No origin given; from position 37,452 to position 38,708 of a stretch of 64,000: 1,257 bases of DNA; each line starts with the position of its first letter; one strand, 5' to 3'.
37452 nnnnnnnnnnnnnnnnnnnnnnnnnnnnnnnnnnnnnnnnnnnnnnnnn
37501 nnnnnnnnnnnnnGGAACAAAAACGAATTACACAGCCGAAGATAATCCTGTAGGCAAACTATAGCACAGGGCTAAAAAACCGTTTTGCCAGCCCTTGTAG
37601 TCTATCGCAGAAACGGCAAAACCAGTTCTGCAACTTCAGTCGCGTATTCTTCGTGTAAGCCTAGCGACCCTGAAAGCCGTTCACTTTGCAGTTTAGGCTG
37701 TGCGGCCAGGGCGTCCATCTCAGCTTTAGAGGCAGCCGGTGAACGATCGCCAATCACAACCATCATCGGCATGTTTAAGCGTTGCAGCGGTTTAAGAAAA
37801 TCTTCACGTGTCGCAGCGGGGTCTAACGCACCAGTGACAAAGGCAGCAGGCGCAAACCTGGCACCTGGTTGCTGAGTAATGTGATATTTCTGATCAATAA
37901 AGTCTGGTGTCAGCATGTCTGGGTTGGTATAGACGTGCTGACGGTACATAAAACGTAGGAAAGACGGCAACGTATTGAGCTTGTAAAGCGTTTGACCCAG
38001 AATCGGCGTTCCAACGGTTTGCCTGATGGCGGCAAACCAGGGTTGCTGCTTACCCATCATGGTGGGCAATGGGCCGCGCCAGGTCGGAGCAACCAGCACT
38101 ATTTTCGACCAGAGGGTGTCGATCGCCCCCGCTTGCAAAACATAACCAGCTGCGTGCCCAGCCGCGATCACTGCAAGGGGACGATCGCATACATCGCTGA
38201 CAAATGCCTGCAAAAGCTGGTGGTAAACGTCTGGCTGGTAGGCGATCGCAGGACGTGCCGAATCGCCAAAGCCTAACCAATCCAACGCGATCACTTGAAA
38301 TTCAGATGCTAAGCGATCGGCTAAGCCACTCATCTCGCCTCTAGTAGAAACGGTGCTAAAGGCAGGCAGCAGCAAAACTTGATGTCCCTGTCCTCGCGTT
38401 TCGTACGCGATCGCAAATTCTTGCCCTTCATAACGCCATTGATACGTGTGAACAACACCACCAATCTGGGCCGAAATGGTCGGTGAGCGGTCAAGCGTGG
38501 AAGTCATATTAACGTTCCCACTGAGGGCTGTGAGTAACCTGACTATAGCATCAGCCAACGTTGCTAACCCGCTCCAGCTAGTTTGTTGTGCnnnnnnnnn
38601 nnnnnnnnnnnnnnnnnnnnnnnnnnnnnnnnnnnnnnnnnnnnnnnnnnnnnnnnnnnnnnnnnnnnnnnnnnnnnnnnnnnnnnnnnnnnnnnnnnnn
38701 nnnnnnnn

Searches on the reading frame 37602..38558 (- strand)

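Call 48: search_protein_families(library=pfam, proteins=[window:37602-38558:-], max_evalue=0.0001)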
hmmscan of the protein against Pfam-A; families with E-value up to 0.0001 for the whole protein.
window:37602-38558:- (318 aa): 2 families
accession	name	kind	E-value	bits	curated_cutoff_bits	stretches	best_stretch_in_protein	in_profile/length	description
PF12697.13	Abhydrolase_6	-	1.3e-11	46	26.3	1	62-311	2-216/217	Alpha/beta hydrolase family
PF00561.26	Abhydrolase_1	-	2.4e-05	24.6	25.8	0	63-287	5-224/245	alpha/beta hydrolase fold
